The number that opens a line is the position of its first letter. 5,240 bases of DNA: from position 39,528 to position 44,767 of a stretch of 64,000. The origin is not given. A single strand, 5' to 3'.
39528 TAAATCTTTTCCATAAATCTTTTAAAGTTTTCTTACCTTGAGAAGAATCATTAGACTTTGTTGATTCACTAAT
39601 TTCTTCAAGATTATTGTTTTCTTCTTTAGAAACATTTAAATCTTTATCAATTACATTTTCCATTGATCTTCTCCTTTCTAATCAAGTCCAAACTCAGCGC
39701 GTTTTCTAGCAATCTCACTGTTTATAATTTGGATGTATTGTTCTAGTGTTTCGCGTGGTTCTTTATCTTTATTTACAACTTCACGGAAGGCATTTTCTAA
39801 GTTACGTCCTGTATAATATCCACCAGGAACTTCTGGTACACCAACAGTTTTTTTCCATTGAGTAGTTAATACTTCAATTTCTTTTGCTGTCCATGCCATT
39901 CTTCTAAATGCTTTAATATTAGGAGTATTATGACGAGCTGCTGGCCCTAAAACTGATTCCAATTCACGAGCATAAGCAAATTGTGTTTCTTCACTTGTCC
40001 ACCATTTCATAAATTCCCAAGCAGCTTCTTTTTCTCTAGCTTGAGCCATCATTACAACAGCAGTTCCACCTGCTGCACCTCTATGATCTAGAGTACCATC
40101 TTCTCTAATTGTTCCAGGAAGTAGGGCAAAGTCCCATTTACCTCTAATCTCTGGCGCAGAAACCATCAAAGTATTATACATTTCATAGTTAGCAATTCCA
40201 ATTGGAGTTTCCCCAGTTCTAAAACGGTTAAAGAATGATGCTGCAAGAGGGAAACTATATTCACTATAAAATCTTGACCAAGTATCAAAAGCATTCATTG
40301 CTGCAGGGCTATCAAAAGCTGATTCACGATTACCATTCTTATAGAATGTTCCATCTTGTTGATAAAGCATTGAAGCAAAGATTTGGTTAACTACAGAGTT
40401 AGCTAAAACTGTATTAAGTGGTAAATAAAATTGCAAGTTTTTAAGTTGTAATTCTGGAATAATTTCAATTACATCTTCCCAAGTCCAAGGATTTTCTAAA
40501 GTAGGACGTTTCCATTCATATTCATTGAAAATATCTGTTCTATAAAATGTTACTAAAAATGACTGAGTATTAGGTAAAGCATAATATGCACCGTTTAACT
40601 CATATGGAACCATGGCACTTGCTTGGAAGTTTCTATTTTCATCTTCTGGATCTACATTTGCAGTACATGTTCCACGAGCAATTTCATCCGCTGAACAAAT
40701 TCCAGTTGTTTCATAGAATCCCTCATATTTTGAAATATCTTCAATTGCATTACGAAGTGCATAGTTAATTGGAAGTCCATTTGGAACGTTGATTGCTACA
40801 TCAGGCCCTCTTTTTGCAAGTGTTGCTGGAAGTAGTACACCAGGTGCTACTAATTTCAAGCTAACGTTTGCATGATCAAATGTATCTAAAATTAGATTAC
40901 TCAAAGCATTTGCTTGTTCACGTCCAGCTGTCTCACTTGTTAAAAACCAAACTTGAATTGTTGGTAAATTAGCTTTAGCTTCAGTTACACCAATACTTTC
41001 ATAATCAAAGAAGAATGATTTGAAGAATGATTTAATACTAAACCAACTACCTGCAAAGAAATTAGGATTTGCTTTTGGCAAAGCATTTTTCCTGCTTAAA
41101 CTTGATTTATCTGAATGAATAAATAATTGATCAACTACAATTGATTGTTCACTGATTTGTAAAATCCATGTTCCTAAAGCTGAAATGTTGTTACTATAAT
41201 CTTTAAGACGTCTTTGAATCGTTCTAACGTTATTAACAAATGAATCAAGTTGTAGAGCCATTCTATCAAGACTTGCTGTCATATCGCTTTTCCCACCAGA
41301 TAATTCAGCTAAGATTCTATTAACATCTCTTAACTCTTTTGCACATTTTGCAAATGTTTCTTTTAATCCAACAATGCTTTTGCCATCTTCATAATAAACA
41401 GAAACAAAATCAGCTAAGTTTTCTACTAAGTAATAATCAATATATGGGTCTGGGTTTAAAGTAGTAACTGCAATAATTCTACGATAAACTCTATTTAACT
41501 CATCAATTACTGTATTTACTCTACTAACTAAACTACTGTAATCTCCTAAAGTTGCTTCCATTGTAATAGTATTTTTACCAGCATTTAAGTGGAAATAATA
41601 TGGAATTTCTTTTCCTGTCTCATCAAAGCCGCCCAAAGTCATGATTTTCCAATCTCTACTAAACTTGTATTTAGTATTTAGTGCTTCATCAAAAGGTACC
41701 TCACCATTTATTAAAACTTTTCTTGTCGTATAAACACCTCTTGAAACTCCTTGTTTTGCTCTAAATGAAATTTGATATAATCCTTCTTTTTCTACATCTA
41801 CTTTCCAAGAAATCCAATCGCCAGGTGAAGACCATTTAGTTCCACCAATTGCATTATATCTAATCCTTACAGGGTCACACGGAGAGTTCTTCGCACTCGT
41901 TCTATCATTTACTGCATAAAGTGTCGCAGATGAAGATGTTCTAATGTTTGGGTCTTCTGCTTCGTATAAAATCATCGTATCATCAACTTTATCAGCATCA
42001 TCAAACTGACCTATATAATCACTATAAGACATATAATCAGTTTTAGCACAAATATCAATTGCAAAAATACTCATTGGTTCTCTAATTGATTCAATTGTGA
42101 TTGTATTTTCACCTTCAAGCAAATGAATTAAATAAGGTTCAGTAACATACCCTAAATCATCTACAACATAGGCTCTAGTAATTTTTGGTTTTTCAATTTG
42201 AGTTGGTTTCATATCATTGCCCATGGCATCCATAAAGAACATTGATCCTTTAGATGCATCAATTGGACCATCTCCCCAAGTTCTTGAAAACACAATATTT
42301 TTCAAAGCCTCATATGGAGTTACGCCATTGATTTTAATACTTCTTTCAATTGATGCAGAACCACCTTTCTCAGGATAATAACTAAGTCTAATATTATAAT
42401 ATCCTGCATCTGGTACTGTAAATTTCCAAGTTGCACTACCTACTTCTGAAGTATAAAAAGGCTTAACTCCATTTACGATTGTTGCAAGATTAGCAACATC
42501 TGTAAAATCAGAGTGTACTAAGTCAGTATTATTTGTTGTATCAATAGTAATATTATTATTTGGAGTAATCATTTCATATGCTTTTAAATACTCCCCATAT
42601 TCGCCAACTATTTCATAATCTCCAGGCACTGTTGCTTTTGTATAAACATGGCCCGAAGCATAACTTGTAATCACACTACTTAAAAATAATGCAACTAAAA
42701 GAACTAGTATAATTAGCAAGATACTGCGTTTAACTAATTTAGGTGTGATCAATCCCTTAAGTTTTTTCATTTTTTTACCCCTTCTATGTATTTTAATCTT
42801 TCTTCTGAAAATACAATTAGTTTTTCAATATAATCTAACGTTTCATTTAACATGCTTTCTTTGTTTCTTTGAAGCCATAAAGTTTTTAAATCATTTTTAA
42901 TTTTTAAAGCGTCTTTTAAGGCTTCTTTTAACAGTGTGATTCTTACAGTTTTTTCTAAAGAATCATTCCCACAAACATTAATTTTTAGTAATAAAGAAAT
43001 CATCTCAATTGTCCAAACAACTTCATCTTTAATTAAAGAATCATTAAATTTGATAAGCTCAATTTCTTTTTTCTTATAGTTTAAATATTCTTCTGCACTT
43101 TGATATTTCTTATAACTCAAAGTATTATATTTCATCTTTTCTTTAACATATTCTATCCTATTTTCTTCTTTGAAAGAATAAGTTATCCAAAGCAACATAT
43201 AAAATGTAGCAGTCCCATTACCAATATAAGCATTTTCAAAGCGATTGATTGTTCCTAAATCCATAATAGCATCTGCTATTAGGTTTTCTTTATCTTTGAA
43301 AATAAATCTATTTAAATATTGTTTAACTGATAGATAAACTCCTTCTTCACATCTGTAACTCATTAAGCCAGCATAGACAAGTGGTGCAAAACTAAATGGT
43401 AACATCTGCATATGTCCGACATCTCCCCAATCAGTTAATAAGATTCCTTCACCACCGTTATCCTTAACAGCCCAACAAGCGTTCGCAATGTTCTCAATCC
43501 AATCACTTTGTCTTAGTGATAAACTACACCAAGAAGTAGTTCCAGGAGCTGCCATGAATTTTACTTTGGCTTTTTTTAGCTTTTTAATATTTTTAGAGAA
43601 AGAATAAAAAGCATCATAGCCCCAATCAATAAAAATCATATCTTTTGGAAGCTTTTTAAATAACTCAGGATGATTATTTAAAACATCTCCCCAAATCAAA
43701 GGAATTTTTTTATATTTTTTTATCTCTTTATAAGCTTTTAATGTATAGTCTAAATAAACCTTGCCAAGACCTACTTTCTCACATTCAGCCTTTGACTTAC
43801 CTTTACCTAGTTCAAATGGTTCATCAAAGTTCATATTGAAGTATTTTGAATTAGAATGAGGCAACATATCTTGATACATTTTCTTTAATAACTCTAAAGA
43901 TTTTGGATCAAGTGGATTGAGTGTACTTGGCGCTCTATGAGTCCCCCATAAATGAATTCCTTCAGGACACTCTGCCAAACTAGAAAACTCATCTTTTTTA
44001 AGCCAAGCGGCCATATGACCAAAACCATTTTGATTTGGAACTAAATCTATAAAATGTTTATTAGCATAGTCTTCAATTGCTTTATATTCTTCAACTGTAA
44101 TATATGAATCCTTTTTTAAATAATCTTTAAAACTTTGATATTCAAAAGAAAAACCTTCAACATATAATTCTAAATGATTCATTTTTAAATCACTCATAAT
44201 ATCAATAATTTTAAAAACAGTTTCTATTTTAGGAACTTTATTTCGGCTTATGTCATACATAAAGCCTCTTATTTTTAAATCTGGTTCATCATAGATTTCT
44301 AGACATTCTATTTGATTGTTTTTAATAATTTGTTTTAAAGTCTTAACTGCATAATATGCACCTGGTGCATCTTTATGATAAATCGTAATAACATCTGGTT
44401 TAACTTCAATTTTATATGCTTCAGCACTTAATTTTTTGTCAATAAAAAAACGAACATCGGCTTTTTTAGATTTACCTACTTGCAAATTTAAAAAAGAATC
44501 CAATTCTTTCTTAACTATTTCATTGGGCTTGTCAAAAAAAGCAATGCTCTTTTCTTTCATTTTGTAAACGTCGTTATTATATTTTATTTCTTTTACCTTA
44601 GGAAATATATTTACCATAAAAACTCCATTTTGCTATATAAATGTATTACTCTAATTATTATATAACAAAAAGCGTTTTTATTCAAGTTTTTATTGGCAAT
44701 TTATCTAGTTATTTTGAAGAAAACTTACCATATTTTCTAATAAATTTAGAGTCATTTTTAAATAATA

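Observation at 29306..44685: Nine-gene operon: four CUT1 permeases, one giant CBM-fused binding protein and three uncharacterised membrane/extracytoplasmic proteins, with no ATPase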

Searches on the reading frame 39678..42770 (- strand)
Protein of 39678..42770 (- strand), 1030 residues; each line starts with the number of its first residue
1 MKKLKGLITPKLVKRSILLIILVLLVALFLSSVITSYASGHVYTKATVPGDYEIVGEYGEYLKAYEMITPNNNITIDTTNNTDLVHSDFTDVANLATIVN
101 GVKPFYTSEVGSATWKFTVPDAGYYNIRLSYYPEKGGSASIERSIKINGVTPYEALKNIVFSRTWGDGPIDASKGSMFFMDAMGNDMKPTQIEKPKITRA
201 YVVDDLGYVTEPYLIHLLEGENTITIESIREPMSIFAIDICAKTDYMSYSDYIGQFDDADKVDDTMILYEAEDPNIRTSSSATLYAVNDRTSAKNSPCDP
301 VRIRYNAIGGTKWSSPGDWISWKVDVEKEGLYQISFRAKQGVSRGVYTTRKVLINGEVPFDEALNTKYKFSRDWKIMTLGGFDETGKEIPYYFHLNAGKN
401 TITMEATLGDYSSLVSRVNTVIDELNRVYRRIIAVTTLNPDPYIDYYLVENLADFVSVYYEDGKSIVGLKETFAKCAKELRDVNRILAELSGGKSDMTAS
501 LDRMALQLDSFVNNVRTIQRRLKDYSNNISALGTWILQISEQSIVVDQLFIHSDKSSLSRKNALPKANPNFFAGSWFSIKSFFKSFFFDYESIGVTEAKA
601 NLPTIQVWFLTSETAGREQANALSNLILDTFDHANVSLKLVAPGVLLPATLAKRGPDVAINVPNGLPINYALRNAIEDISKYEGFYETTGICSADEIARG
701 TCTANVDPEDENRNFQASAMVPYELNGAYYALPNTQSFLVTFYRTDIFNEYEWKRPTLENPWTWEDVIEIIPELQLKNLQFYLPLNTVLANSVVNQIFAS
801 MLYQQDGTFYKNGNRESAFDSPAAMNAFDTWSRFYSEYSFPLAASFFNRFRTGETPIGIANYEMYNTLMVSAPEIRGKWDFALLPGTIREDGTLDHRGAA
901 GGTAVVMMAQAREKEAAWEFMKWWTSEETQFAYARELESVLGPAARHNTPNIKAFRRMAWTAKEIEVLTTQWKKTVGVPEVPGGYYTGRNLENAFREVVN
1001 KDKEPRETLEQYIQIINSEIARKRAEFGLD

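Call 4: search_protein_families(library=pfam, proteins=[window:39678-42770:-], max_evalue=0.01)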
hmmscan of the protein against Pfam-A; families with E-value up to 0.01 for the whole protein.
window:39678-42770:- (1030 aa): 4 families
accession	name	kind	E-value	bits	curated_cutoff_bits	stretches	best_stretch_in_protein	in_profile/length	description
PF13416.11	SBP_bac_8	-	2.3e-18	67.4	27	1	653-935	35-254/279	Bacterial extracellular solute-binding protein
PF01547.30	SBP_bac_1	-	9.6e-15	55.8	26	1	714-930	104-306/307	Bacterial extracellular solute-binding protein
PF16990.11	CBM_35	-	0.0015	19.3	28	0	305-365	22-80/121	Carbohydrate binding module (family 35)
PF25275.1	Golvesin_C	-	0.0027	18.2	31.6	0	109-136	39-66/132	Golvesin C-terminal domain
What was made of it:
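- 39678..42770 (-): Giant binding protein (gSBP), 1030 aa: N-terminal TM anchor, two weak CBM35/Golvesin_C-like beta-sandwich regions, a coiled-coil stretch, and a C-terminal CUT1 family-1 SBP domain. SBP_bac_8 E 2e-18 (call 4).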

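Call 5: search_protein_families(library=ncbifam, proteins=[window:39678-42770:-], max_evalue=0.01)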
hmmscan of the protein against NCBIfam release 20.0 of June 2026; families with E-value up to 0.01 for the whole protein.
window:39678-42770:- (1030 aa): 1 family
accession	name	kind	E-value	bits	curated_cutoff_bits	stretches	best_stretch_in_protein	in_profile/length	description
TIGR00996.1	Mtu_fam_mce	paralog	0.001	18.4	140.5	1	447-530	192-279/291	MCE family protein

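Call 77: search_solved_structures(query=A5, max_evalue=0.1)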
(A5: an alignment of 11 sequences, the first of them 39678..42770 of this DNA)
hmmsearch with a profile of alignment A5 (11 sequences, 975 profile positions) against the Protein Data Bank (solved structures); distinct sequences matched with E-value up to 0.1: 79 (the best 60 are shown).
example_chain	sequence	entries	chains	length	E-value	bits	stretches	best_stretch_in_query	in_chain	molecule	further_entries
5ysb_A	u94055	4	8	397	5.3e-24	87.2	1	570-883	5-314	Lin1841 protein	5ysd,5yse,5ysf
5ci5_A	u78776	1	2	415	8.6e-21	76.6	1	573-879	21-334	Extracellular solute-binding protein family 1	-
6h0h_A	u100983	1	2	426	5.3e-14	54.1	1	592-868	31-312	Probable solute binding protein of ABC transporter system for sugars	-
6q5g_A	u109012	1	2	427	5.3e-14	54.1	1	592-868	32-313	Sugar ABC transporter substrate-binding protein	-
3uor_A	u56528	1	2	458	3.3e-12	48.2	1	576-877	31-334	ABC transporter sugar binding protein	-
7x0i_A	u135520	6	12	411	1.8e-11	45.7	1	602-878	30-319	CbpB | CpbB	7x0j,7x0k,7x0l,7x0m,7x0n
4r9f_A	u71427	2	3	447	7e-11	43.8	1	615-954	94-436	MBP1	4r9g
5f7v_A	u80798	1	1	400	7.6e-11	43.7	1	589-781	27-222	Lmo0181 protein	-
1eu8_A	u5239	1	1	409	2e-10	42.3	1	662-879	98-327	TREHALOSE/MALTOSE BINDING PROTEIN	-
6hur_A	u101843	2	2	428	5.8e-10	40.8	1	627-871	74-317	ABC transporter substrate-binding protein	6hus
4qrz_A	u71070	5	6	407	6.1e-10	40.7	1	591-772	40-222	ABC-TYPE SUGAR TRANSPORTER | ABC transporter, substrate binding protein (Sugar)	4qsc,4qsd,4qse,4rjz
9xf5_A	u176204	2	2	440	2.9e-09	38.5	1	631-720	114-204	ABC transporter substrate-binding protein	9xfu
2hfb_A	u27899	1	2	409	3.4e-09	38.2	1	586-719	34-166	Sugar ABC transporter, sugar-binding protein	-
6pql_A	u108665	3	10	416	3.4e-09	38.2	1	586-719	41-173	ABC transporter sugar-binding protein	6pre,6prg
2heu_A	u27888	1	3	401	3.8e-09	38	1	590-719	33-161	Sugar ABC transporter, sugar-binding protein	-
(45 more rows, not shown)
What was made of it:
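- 39678..42770 (-): A profile matches sugar SBPs in the PDB (Lin1841, E 5e-24), a CBM35 region of CITase (E 3e-5) and designed coiled coils (call 77).
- On CUT1 ABC importer (TC 3.A.1.1): The profile matches sugar SBPs in the PDB (E 5e-24) (calls 4, 77).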

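Call 94: search_protein_families(library=pfam, alignment_id=A5, max_evalue=0.01)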
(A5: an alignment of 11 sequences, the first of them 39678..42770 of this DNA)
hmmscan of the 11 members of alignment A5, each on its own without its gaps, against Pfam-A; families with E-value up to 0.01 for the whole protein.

A. member 1, window:39678-42770:- (1030 aa): 4 families
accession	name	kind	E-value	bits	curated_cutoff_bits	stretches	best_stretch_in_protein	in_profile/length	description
PF13416.11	SBP_bac_8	-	2.3e-18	67.4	27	1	653-935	35-254/279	Bacterial extracellular solute-binding protein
PF01547.30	SBP_bac_1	-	9.6e-15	55.8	26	1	714-930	104-306/307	Bacterial extracellular solute-binding protein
PF16990.11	CBM_35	-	0.0015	19.3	28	0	305-365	22-80/121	Carbohydrate binding module (family 35)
PF25275.1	Golvesin_C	-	0.0027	18.2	31.6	0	109-136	39-66/132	Golvesin C-terminal domain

B. families by the number of members that match (of 11 scanned): 4 families
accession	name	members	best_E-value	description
PF13416.11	SBP_bac_8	10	4.1e-27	Bacterial extracellular solute-binding protein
PF01547.30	SBP_bac_1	9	1.3e-26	Bacterial extracellular solute-binding protein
PF25275.1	Golvesin_C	6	8.7e-05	Golvesin C-terminal domain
PF16990.11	CBM_35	1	0.0015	Carbohydrate binding module (family 35)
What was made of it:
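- Checked: The CBM assignment is weak: CBM_35 E 0.0015, Golvesin_C in 6 of 11 orthologues, best E 8.7e-5 (calls 4, 94).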

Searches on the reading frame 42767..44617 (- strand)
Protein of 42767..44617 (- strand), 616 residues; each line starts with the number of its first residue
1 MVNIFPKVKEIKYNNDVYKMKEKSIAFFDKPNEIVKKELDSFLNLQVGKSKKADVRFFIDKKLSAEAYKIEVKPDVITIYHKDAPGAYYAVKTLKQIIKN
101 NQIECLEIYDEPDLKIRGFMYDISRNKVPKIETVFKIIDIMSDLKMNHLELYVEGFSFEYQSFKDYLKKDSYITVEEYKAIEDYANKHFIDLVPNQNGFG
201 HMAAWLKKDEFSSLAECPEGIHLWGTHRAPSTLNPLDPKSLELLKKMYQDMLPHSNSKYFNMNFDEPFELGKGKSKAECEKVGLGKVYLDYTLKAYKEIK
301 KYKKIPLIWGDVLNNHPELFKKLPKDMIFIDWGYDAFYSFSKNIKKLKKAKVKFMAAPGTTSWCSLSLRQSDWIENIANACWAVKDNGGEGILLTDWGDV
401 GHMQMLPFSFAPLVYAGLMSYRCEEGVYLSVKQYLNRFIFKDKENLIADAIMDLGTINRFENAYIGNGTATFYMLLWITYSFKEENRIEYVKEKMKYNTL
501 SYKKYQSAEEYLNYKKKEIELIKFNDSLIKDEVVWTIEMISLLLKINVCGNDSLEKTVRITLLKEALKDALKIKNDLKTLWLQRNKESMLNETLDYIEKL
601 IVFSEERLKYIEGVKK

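Call 4: search_protein_families(library=pfam, proteins=[window:42767-44617:-], max_evalue=0.01)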
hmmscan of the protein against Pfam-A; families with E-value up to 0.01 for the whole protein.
window:42767-44617:- (616 aa): 2 families
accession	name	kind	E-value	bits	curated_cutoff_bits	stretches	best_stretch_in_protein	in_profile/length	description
PF00728.28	Glyco_hydro_20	-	7e-17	62.2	22.3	1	117-360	4-263/348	Glycosyl hydrolase family 20, catalytic domain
PF02838.20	Glyco_hydro_20b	-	1.3e-12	48.9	26.1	1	3-110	3-123/124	Glycosyl hydrolase family 20, domain 2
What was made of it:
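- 42767..44617 (-): GH20 beta-N-acetylhexosaminidase-like protein, 616 aa, no TM segment or signal peptide detected, so predicted cytoplasmic. Pfam Glyco_hydro_20b and Glyco_hydro_20 (call 4).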

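Call 5: search_protein_families(library=ncbifam, proteins=[window:42767-44617:-], max_evalue=0.01)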
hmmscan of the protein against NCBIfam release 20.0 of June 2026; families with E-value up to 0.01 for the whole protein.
window:42767-44617:- (616 aa): 1 family
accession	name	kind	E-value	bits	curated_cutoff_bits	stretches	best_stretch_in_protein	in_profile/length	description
NF041654.1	GlcNAcase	equivalog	3.1e-11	42.5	1000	1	36-119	64-148/732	beta-N-acetylglucosaminidase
